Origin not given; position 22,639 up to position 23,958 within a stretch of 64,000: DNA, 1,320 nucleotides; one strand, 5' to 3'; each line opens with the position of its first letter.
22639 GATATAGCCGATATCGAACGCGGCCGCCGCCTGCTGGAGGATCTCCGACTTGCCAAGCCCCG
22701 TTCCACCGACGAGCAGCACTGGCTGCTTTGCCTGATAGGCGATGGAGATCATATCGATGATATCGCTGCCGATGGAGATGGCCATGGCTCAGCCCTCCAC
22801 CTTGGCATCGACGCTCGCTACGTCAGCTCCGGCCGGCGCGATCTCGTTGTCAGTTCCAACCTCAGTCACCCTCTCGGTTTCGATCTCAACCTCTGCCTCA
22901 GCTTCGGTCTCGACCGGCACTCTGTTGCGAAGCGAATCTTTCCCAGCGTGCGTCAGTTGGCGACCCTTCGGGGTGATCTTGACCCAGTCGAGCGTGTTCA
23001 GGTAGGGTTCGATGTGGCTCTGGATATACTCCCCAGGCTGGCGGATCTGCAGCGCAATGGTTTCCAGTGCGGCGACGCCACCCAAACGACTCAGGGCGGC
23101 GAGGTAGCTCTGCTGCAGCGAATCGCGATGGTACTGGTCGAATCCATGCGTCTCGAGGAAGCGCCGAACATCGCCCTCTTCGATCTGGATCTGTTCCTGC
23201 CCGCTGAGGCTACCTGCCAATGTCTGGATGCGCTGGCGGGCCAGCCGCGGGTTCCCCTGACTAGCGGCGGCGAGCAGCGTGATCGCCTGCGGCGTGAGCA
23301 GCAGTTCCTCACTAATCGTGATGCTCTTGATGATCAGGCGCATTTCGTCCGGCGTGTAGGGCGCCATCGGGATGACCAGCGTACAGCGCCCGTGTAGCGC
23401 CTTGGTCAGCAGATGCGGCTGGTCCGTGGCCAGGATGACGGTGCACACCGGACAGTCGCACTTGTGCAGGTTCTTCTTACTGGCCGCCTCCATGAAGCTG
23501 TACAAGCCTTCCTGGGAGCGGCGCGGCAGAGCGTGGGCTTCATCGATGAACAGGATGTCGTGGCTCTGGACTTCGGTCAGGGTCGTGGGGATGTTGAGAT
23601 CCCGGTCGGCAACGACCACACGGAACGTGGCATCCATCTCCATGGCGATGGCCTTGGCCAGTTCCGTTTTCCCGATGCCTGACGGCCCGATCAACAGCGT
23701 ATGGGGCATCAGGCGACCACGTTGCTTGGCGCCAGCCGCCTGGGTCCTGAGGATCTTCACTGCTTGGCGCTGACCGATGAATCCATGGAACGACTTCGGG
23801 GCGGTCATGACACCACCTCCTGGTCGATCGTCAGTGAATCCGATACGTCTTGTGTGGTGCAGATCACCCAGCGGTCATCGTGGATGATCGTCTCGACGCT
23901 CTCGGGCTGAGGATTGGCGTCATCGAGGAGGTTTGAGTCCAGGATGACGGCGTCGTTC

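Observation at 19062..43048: ~24-kb integrated element beside tRNA-Gly with a near-complete private replisome and no recognisable virion or conjugation genes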

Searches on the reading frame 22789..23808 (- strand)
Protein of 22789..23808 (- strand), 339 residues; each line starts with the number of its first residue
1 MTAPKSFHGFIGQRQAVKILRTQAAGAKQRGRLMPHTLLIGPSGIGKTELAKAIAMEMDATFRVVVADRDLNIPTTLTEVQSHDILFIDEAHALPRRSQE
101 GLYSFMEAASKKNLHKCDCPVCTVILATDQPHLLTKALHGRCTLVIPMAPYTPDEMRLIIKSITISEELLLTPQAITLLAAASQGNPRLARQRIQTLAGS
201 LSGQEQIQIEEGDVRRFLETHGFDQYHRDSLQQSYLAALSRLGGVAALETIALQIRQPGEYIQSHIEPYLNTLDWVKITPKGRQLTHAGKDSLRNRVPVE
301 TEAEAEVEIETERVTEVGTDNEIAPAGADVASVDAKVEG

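Call 10: search_protein_families(library=pfam, max_evalue=0.01, proteins=[window:22789-23808:-])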
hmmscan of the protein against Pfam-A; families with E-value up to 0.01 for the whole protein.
window:22789-23808:- (339 aa): 14 families
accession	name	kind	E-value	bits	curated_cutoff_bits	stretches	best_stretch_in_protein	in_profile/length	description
PF05496.18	RuvB_N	-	1.6e-23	83.6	27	1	4-141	3-152/159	Holliday junction DNA helicase RuvB P-loop domain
PF00004.35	AAA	-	6.1e-15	56.3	21.2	1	38-146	2-127/131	ATPase family associated with various cellular activities (AAA)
PF05491.19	RuvB_C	-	7.1e-09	35.9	24.7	1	229-293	5-71/72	RuvB C-terminal winged helix domain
PF14532.12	Sigma54_activ_2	-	1.4e-06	29.1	25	1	35-115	22-102/138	Sigma-54 interaction domain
PF13191.12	AAA_16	-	2.9e-06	28.3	32.6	1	10-72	2-63/167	AAA ATPase domain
PF13401.12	AAA_22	-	2.3e-05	25.2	27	0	36-60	7-31/130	AAA domain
PF07728.20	AAA_5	-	9.6e-05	22.8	22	1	36-72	1-38/139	AAA domain (dynein-related subfamily)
PF00158.32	Sigma54_activat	-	0.00092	19.4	20.2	0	14-66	5-54/168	Sigma-54 interaction domain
PF20720.3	nSTAND3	-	0.0012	19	27.2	1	37-91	20-74/155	Novel STAND NTPase 3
PF25199.1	nSTAND_NTPase5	-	0.0016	18.7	34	1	9-92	17-106/145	Novel STAND NTPase 5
PF00005.33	ABC_tran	-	0.0018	19.3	25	0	37-73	14-51/137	ABC transporter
PF01078.27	Mg_chelatase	-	0.0034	17.3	20.3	0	10-55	5-43/207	Magnesium chelatase, subunit ChlI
PF01695.23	IstB_IS21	-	0.0044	17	24.1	0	38-57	96-115/238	IstB-like ATP binding protein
PF06068.19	TIP49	-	0.0093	15.6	23.8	0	7-61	23-77/347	TIP49 P-loop domain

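Call 14: search_protein_families(library=ncbifam, max_evalue=0.01, proteins=[window:22789-23808:-])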
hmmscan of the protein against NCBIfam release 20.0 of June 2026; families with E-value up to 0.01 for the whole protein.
window:22789-23808:- (339 aa): 62 families (the best 25 are shown)
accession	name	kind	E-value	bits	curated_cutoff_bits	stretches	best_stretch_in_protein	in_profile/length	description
NF000868.0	PRK00080.1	equivalog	5.3e-49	166.9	282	1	4-294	21-325/330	Holliday junction branch migration DNA helicase RuvB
TIGR00635.1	ruvB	equivalog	4.8e-40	137.5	299.05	1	5-293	1-303/305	Holliday junction branch migration DNA helicase RuvB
NF009067.0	PRK12402.1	equivalog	1.2e-16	60.6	317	2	84-202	127-235/340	replication factor C small subunit 2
TIGR02397.1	dnaX_nterm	equivalog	2.2e-12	46.9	250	2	4-58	10-60/355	DNA polymerase III subunit gamma/tau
NF001679.0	PRK00440.1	equivalog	3.2e-10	39.6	303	2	80-198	101-209/322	replication factor C small subunit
NF003233.0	PRK04195.2-3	equivalog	9.5e-09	34.6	471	1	3-199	8-206/504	replication factor C large subunit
TIGR02902.1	spore_lonB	equivalog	7.4e-08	31.4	723.3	1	2-54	59-106/531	ATP-dependent protease LonB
NF005638.0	PRK07399.1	subfamily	1.5e-07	30.8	230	1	120-198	154-228/317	DNA polymerase III subunit delta'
NF003231.0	PRK04195.2-1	equivalog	1.5e-07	30.6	442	1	4-211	13-219/517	replication factor C large subunit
NF011514.0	PRK14953.1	equivalog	7e-07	28.5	536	1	4-57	12-61/488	DNA polymerase III subunits gamma and tau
NF003229.0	PRK04195.1-5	equivalog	2.4e-06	26.5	280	1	4-198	13-212/413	replication factor C large subunit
NF003157.0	PRK04132.1-2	equivalog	5e-06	24.7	1103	1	83-198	649-754/864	replication factor C small subunit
NF011522.0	PRK14961.1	equivalog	5.5e-06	25.5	562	0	83-190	120-217/363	DNA polymerase III subunits gamma and tau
TIGR03420.1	DnaA_homol_Hda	equivalog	1.1e-05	25.1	194.8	1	3-110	10-120/226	DnaA regulatory inactivator Hda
TIGR00678.1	holB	equivalog_domain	4.7e-05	23.1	180.6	0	24-58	4-38/188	DNA polymerase III subunit delta'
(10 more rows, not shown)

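Call 69: search_protein_families(library=padloc, max_evalue=0.001, proteins=[window:22789-23808:-])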
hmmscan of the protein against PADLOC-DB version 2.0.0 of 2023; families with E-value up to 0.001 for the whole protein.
window:22789-23808:- (339 aa): 5 families
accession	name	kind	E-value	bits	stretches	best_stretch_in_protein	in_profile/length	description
PDLC04140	mad8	-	6.8e-07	27.1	1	33-61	26-54/314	mads_8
PDLC04232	IetA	-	6.9e-06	23.7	1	8-65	96-147/330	-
PDLC03838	DolB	-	8.4e-06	23.3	1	10-59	141-191/375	-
PDLC02196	IetA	-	1.1e-05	23.1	1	32-66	120-154/374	-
PDLC04606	PDC-M37B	-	0.00023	18.5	1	38-59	178-199/390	-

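Call 93: search_solved_structures(query=window:22789-23808:-, max_evalue=0.00001)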
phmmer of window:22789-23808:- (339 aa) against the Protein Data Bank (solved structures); distinct sequences matched with E-value up to 0.00001: 26.
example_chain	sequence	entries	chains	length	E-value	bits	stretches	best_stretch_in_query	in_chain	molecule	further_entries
1in4_A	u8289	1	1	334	5.8e-28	101.6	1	3-298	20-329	HOLLIDAY JUNCTION DNA HELICASE RUVB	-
1in8_A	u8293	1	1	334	1.1e-27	100.7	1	3-298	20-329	HOLLIDAY JUNCTION DNA HELICASE RUVB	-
1in5_A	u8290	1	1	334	1.5e-27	100.2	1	3-298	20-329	HOLLIDAY JUNCTION DNA HELICASE RUVB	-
1in6_A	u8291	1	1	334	1.5e-27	100.2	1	3-298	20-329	HOLLIDAY JUNCTION DNA HELICASE RUVB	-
1in7_A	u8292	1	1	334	3.9e-27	98.8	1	3-298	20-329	HOLLIDAY JUNCTION DNA HELICASE RUVB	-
1j7k_A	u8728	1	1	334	1e-26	97.5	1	3-298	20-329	HOLLIDAY JUNCTION DNA HELICASE RUVB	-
3pfi_A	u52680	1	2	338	5.7e-26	95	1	3-286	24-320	Holliday junction ATP-dependent DNA helicase ruvB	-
8efv_D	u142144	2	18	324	8.9e-25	91.1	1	3-289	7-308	Holliday junction ATP-dependent DNA helicase RuvB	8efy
1ixr_C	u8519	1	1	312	1e-24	90.9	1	3-289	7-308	RuvB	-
1ixs_B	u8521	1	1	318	1e-24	90.9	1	3-288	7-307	RuvB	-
1hqc_A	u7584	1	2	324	1.5e-24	90.4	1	3-288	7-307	RUVB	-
7pbl_A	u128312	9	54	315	4.2e-24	88.9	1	3-287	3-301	Holliday junction ATP-dependent DNA helicase RuvB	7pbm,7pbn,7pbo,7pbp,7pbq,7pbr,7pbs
9dx3_A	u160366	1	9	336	1.2e-23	87.4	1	3-286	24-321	Holliday junction branch migration complex subunit RuvB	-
7x7p_M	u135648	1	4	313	7.1e-23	84.9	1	7-287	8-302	Holliday junction ATP-dependent DNA helicase RuvB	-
9dx4_A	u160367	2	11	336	7.9e-23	84.7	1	3-286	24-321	Holliday junction branch migration complex subunit RuvB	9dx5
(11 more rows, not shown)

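Call 105: find_homologous_proteins(query=window:22789-23808:-, max_evalue=1e-30)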
Query window:22789-23808:- (339 aa): 35 proteins with E <= 1e-30 among 8000 candidates.
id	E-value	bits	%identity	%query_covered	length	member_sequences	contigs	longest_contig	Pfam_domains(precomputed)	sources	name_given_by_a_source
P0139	6.8e-219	744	100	100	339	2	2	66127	PF05491.20,PF00004.36,PF13401.13,PF05496.19,PF14532.13,PF13191.13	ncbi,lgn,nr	ncbi:MAG: AAA family ATPase [Planctomycetes bacterium]|nr:AAA family ATPase [Planctomycetota bacteri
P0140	5.1e-178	609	83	100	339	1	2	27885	PF05491.20,PF00004.36,PF05496.19,PF14532.13,PF07728.21,PF20720.4,PF13191.13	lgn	-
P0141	7.3e-156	537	81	90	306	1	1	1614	PF05491.20,PF00004.36,PF05496.19,PF14532.13,PF07728.21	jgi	jgi:Holliday junction DNA helicase RuvB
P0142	4.0e-80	288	50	86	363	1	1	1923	PF05491.20,PF00004.36,PF05496.19,PF07728.21,PF25199.2,PF13191.13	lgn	-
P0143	6.5e-45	172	40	86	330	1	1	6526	PF05491.20,PF17864.8,PF00004.36,PF13401.13,PF05496.19,PF07728.21,PF13191.13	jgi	jgi:Holliday junction resolvasome RuvABC ATP-dependent DNA helicase subunit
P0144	5.5e-44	169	38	86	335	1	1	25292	PF00158.33,PF07724.21,PF05491.20,PF17864.8,PF00004.36,PF13401.13,PF05496.19,PF14532.13,PF07728.21,PF25199.2,PF13191.13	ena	-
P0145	8.0e-43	165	38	85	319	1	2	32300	PF05491.20,PF17864.8,PF00004.36,PF13401.13,PF05496.19,PF14532.13,PF07728.21,PF13191.13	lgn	-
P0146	1.2e-41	161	36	88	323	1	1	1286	PF05491.20,PF17864.8,PF00004.36,PF13401.13,PF05496.19,PF07728.21,PF13191.13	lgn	-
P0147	4.7e-40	156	36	89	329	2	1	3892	PF00158.33,PF05491.20,PF00004.36,PF05496.19,PF07728.21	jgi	jgi:Holliday junction DNA helicase RuvB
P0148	6.4e-40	156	37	86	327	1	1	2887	PF05491.20,PF17864.8,PF00004.36,PF05496.19,PF07728.21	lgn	-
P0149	1.6e-39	154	36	86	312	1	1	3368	PF05491.20,PF17864.8,PF00004.36,PF05496.19,PF07728.21,PF13191.13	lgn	-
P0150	1.2e-38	152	36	85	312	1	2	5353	PF00158.33,PF05491.20,PF17864.8,PF00004.36,PF05496.19,PF07728.21,PF13191.13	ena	-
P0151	2.5e-38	150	34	85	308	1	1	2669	PF05491.20,PF17864.8,PF00004.36,PF13401.13,PF05496.19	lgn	-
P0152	5.6e-38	149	36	84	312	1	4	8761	PF00158.33,PF05491.20,PF17864.8,PF00004.36,PF05496.19,PF07728.21,PF13191.13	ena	-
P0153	6.4e-38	149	35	91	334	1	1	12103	PF00158.33,PF05491.20,PF00004.36,PF05496.19,PF07728.21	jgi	jgi:Holliday junction resolvasome RuvABC ATP-dependent DNA helicase subunit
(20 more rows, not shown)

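Call 106: find_encoding_contigs(protein=P0140, flank=10000, max_places=2)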
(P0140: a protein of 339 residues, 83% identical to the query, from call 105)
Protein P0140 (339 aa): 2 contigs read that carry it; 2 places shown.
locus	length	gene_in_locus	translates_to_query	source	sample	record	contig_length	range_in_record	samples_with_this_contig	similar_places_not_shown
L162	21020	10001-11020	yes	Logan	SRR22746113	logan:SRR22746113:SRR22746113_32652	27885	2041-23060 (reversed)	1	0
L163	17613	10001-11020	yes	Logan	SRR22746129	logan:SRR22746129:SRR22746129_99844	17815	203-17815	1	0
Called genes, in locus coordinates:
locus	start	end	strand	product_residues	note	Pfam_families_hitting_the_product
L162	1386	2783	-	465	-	-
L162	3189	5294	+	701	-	-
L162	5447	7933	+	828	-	-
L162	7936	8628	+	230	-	-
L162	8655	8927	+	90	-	-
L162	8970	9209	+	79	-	-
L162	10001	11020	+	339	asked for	PF05496:RuvB_N, PF13191:AAA_16 (weak), PF14532:Sigma54_activ_2, PF20720:nSTAND3 (weak), PF00004:AAA, PF07728:AAA_5 (faint), PF05491:WHD_RuvB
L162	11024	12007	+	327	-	PF07728:AAA_5 (faint)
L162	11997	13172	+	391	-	PF13203:DUF2201_N, PF09967:DUF2201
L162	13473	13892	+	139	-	-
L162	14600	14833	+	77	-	-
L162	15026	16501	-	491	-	PF00772:DnaB (weak), PF03796:DnaB_C, PF13481:AAA_25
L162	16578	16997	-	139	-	PF01381:HTH_3 (faint)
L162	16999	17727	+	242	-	PF01695:IstB_IS21, PF00308:Bac_DnaA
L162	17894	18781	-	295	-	PF00126:HTH_1, PF03466:LysR_substrate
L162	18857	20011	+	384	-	PF00155:Aminotran_1_2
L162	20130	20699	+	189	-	PF13202:EF-hand_5 (faint)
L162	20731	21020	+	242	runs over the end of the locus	-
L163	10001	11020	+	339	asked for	PF05496:RuvB_N, PF13191:AAA_16 (weak), PF14532:Sigma54_activ_2, PF20720:nSTAND3 (weak), PF00004:AAA, PF07728:AAA_5 (faint), PF05491:WHD_RuvB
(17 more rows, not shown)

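Call 122: search_protein_families(library=pfam, max_evalue=0.01, proteins=[L162:3189-5294:+, L162:5447-7933:+, L162:1386-2783:-, L162:7936-8628:+, L162:16999-17727:+])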
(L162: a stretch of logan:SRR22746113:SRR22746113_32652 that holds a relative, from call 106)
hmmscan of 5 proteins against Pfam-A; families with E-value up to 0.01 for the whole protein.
L162:3189-5294:+ (701 aa): 0 families

L162:5447-7933:+ (828 aa): 0 families

L162:1386-2783:- (465 aa): 0 families

L162:7936-8628:+ (230 aa): 0 families

L162:16999-17727:+ (242 aa): 2 families
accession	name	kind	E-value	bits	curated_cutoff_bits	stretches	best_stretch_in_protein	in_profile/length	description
PF01695.23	IstB_IS21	-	2.1e-45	155.5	24.1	1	92-226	100-234/238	IstB-like ATP binding protein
PF00308.24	Bac_DnaA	-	1.1e-07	32.6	23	1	92-184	42-136/162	Bacterial DnaA ATPAse domain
